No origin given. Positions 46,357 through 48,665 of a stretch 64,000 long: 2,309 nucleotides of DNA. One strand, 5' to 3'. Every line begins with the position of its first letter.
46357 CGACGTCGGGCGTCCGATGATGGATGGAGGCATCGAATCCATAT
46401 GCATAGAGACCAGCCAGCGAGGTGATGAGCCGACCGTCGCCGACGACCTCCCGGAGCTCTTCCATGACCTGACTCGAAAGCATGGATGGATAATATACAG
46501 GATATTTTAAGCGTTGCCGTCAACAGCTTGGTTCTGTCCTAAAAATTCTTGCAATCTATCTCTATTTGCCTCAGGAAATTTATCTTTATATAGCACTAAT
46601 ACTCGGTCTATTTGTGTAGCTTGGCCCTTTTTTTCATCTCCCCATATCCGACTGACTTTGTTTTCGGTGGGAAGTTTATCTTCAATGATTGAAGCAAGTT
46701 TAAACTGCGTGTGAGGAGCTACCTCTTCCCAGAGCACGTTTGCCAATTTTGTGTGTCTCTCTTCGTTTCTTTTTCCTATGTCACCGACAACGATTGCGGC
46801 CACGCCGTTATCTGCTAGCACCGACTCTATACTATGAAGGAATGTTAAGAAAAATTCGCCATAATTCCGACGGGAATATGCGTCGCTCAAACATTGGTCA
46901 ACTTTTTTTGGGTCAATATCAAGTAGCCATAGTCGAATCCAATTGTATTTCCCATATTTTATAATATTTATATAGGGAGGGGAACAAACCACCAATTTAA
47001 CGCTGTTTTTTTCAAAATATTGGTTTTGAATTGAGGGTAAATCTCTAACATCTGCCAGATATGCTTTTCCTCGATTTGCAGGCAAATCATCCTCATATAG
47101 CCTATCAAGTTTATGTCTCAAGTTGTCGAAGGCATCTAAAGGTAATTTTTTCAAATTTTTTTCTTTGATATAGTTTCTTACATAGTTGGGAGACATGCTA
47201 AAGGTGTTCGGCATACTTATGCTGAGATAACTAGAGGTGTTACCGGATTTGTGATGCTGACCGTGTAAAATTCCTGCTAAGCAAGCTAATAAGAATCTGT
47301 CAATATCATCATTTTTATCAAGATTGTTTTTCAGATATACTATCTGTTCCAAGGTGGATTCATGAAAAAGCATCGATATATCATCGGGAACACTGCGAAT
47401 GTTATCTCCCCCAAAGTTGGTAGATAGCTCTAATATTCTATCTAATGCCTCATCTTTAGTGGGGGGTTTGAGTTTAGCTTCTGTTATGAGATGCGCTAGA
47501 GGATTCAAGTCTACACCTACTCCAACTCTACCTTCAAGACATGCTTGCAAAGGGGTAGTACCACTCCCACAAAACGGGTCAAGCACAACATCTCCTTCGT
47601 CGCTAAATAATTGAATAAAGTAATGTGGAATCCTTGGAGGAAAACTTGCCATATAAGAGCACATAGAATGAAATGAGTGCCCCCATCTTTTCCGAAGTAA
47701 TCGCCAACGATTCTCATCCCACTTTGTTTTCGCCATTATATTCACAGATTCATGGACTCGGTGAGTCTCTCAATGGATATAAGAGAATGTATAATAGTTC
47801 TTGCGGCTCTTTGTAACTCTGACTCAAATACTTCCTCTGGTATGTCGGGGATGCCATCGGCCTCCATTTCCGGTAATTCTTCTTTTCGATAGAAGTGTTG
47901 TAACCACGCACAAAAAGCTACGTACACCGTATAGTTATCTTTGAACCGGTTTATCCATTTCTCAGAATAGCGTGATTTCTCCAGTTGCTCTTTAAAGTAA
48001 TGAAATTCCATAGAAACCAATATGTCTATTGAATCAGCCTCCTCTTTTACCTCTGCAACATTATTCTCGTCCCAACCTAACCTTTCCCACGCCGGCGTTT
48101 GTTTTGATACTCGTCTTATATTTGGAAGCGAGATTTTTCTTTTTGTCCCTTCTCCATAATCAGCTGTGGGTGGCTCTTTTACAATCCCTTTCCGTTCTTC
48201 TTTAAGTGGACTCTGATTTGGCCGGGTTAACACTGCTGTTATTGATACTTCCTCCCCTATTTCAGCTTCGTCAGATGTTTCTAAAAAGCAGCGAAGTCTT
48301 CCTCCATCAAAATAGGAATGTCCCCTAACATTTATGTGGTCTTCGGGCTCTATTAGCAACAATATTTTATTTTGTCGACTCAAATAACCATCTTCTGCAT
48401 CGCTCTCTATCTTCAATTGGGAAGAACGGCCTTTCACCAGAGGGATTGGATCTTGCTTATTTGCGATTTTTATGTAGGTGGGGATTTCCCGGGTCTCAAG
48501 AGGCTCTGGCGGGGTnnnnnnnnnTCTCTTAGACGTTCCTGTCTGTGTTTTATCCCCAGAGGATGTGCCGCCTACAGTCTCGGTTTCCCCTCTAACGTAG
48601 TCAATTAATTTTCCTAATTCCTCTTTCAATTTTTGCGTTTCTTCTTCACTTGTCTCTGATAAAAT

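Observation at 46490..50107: AT-rich two-gene island: DNA methyltransferase coupled to a MORC-like GHKL ATPase, inserted between glcD-like and lysS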

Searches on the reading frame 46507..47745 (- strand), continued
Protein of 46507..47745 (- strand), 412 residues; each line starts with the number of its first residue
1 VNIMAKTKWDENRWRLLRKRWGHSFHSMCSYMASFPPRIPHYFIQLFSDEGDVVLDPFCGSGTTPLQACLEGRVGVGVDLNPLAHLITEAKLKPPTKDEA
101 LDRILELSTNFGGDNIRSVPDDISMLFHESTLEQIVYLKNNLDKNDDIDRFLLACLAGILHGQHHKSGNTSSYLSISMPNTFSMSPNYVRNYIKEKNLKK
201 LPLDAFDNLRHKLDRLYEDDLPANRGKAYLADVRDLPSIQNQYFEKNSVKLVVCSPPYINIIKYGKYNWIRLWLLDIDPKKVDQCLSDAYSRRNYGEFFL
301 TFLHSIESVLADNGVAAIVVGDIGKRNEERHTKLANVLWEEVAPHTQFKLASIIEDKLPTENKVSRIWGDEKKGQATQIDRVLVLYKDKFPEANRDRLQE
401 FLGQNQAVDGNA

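Call 76: find_encoding_contigs(protein=P0146, flank=6000, max_places=1)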
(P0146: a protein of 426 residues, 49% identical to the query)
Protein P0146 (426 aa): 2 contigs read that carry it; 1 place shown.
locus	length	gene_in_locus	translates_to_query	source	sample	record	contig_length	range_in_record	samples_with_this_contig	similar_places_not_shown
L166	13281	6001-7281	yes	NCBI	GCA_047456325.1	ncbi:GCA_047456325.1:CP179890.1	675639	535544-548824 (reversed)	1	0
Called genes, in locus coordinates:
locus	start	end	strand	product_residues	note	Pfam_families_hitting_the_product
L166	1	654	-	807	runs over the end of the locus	PF02463:SMC_N (weak), PF13175:AAA_15 (faint), PF13514:AAA_27 (weak)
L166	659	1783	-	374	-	PF00149:Metallophos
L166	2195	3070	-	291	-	PF06300:Tsp45I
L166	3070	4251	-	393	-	-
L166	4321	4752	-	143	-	-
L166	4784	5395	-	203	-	PF01726:LexA_DNA_bind, PF00717:Peptidase_S24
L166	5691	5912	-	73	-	-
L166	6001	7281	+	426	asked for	PF01555:N6_N4_Mtase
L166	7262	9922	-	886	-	-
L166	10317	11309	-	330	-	PF02388:FemAB, PF13480:Acetyltransf_6 (weak), PF02388:FemAB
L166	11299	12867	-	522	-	PF08245:Mur_ligase_M, PF02875:Mur_ligase_C (weak)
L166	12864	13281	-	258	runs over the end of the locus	PF06342:DUF1057, PF07224:Chlorophyllase (weak), PF01738:DLH (faint), PF00561:Abhydrolase_1, PF12146:Hydrolase_4, PF12695:Abhydrolase_5 (faint), PF12697:Abhydrolase_6, PF00561:Abhydrolase_1, +1 more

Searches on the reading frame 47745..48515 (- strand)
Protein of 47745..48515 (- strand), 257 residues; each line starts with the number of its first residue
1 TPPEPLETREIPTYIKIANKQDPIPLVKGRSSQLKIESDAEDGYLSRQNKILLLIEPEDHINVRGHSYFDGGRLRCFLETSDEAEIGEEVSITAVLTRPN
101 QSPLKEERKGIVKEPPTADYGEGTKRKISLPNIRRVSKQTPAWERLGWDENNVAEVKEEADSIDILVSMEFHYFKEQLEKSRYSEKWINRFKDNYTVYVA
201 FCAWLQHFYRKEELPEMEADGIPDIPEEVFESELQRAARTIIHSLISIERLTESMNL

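Call 54: predict_structure(alignment_id=A2)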
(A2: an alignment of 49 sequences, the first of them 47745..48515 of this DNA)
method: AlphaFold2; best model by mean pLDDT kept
length: 257 residues; sequences in the alignment: 49
mean_pLDDT: 92.4   pTM: 0.62
mean pLDDT of the five models: 92.4, 92.0, 91.0, 91.0, 90.7
residues with pLDDT >= 90: 211; 70-90: 32; 50-70: 12; < 50: 2
segments of 3 or more residues with pLDDT < 50: none
pLDDT, mean of each block of 10 residues (from residue 1): 90 98 97 98 92 97 94 97 97 97 98 84 61 96 95 95 95 94 91 97 95 75 86 98 94 89
secondary structure, 60 per line:
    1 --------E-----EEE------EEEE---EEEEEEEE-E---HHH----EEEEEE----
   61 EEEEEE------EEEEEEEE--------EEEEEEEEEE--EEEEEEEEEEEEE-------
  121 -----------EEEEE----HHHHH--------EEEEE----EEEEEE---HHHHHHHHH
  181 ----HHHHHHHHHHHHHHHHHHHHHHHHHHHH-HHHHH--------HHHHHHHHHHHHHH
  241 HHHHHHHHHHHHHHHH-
elements in order: E15-17 E24-27 E31-38 E51-56 E61-66 E73-80 E89-98 E101-113 E132-136 H141-145 E154-158 E163-168 H172-180 H185-212 H214-218 H227-256
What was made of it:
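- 48168..48500 (-): Ig-like beta-sandwich domain, residues about 505-615, with a semi-conserved ESDAxD patch (E536, D538, D541). C-terminal fragment model pLDDT 92.4 (call 54).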

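Call 99: fold_search(model_id=the predicted structure, library=pdb)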
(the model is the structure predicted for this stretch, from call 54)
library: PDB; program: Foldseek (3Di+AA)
matches with E <= 10: 1756; with E <= 0.001: 18
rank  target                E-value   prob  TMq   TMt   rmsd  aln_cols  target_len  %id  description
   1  1p53_A                1.1e-04  1.00  0.28  0.28  13.1       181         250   14  The Crystal Structure of ICAM-1 D3-D5 fragment (released 2004-05-04)
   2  4uid_B                2.2e-04  1.00  0.25  0.35   5.1       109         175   12  Crystal structure of the S-layer protein SbsC domains 4 and 5 (released 2016-04-13)
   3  2yd6                  2.5e-04  1.00  0.28  0.34   6.3       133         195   13  Crystal structure of the N-terminal Ig1-2 module of Human Receptor Protein Tyrosine Phosphatase Delta (released 2011-04-13)
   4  6sdb_E                2.7e-04  0.99  0.25  0.31  17.3       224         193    8  Chimeric titin Z1Z2 functionalized with a KLER exogenous peptide from decorin (released 2019-09-18)
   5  2wp3_O                3.0e-04  1.00  0.25  0.53   4.9       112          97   12  Crystal structure of the Titin M10-Obscurin like 1 Ig complex (released 2010-02-16)
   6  2yd8                  4.1e-04  0.99  0.24  0.29   7.2       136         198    9  Crystal structure of the N-terminal Ig1-2 module of Human Receptor Protein Tyrosine Phosphatase LAR in complex with sucr (released 2011-04-13)
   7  1z7z_I                5.5e-04  1.00  0.27  0.17  15.2       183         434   13  Cryo-em structure of human coxsackievirus A21 complexed with five domain icam-1kilifi (released 2005-08-02)
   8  4lp4_A                6.2e-04  1.00  0.27  0.32   5.0       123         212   13  Crystal structure of the human RAGE VC1 fragment in space group P62 (released 2013-10-16)
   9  2yd1                  6.2e-04  0.99  0.27  0.33  10.2       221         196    8  Crystal structure of the N-terminal Ig1-2 module of Drosophila Receptor Protein Tyrosine Phosphatase DLAR (released 2011-04-13)
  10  8a0y_A                6.6e-04  1.00  0.23  0.12   5.3       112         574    8  Crystal structure of mouse contactin 2 immunoglobulin domains (released 2023-11-01)
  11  2cqv_MODEL_1_A        7.5e-04  1.00  0.26  0.52   6.8       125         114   11  Solution structure of the eighth Ig-like domain of human myosin light chain kinase (released 2005-11-20)
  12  3cjj                  7.9e-04  1.00  0.27  0.31   6.8       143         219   12  Crystal structure of human rage ligand-binding domain (released 2009-03-24)
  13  6sdb_C                7.9e-04  1.00  0.25  0.53   4.8       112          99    8  Chimeric titin Z1Z2 functionalized with a KLER exogenous peptide from decorin (released 2019-09-18)
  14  6ns1_A                7.9e-04  0.99  0.24  0.28  14.5       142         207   12  Crystal structure of DIP-gamma IG1+IG2 (released 2019-02-06)
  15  6fwx_A                8.4e-04  0.99  0.26  0.33  16.8       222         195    7  Chimeric titin Z1Z2-Z1Z2 tandem (Z1212) functionalized with a GRGDS exogenous peptide from fibronectin (released 2019-03-27)
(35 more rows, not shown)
